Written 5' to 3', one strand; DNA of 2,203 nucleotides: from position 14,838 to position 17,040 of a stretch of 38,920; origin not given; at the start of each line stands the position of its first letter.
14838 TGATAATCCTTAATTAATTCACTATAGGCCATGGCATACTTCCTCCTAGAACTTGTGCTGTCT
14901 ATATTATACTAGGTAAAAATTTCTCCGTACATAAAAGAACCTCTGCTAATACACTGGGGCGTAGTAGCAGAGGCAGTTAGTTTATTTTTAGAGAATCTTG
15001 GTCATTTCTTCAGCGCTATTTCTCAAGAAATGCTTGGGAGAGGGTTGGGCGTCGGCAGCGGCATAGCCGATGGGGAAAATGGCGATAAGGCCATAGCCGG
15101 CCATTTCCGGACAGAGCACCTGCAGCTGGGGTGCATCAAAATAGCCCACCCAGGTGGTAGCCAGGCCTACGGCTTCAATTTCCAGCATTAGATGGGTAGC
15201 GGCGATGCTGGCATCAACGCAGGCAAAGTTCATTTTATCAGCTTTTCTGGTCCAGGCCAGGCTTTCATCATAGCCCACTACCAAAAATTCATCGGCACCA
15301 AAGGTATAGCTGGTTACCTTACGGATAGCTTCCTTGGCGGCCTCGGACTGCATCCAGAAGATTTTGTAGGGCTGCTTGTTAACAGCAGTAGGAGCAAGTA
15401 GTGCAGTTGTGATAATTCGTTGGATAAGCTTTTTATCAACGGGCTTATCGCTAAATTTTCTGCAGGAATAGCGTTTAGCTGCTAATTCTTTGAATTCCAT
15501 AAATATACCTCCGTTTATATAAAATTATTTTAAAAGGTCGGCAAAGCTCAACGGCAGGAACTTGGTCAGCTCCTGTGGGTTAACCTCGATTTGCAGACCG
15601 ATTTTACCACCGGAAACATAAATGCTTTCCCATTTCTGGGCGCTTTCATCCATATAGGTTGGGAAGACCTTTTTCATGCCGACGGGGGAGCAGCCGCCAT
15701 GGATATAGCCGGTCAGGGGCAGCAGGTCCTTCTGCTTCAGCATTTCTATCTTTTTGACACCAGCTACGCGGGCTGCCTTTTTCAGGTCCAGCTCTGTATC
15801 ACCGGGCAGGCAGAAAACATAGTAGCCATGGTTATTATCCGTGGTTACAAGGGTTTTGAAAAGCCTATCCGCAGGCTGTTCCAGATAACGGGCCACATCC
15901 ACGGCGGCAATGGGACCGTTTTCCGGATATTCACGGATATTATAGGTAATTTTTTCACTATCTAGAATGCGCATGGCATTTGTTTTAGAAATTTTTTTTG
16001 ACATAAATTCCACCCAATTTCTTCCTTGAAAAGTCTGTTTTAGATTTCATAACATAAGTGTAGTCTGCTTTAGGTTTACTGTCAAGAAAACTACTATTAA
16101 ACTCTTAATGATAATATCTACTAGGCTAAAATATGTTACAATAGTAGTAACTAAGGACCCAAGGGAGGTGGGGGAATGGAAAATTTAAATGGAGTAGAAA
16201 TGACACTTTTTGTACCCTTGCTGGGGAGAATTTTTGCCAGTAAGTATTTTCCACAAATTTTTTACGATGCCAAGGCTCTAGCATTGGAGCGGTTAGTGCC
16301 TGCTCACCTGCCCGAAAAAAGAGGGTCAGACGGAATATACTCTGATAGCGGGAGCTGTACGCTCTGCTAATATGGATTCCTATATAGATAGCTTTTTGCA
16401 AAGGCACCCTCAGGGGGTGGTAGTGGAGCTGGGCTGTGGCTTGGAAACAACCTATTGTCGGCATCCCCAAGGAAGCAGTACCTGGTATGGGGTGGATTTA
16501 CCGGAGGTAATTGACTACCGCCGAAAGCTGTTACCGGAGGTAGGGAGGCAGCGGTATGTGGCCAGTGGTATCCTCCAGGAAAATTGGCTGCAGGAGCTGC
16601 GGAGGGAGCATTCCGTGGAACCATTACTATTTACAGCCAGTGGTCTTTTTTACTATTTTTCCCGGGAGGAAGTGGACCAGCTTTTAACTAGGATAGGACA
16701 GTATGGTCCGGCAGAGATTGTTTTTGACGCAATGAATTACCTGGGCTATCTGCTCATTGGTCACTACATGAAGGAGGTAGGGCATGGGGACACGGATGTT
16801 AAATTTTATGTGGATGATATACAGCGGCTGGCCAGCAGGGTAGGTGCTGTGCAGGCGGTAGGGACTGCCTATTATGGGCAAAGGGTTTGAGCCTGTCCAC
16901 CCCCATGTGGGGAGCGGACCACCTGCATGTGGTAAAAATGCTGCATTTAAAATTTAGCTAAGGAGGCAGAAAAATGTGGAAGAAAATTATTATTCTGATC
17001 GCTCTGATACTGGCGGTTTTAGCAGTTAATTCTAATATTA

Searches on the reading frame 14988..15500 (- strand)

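Call 13: search_protein_families(library=pfam, proteins=[window:14988-15500:-], max_evalue=0.001)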
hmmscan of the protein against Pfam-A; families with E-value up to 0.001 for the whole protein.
window:14988-15500:- (170 aa): 2 families
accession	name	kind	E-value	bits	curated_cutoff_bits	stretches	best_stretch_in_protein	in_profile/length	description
PF00881.29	Nitroreductase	-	2.3e-20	73.9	23.5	2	8-62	2-56/167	Nitroreductase family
PF14512.11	TM1586_NiRdase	-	6.8e-11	42.6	27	1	26-53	160-187/215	Putative TM nitroreductase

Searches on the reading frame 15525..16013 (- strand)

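Call 13: search_protein_families(library=pfam, proteins=[window:15525-16013:-], max_evalue=0.001)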
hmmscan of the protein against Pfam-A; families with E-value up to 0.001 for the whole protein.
window:15525-16013:- (162 aa): 1 family
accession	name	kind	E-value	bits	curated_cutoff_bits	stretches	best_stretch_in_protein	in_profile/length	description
PF04073.20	tRNA_edit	-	5.3e-27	94.8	25.5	1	37-152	7-123/123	Aminoacyl-tRNA editing domain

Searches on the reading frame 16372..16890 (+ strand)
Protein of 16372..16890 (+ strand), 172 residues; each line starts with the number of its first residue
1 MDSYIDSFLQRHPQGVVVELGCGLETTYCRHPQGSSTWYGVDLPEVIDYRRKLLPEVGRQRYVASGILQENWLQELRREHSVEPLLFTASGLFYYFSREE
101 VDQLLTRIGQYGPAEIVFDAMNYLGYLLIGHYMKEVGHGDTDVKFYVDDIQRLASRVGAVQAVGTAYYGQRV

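Call 13: search_protein_families(library=pfam, proteins=[window:16372-16890:+], max_evalue=0.001)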
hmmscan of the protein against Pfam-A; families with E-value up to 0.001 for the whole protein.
window:16372-16890:+ (172 aa): 1 family
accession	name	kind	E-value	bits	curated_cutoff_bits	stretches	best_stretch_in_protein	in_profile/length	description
PF04072.20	LCM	-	1.6e-12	48.1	22.3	1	4-108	71-186/187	Leucine carboxyl methyltransferase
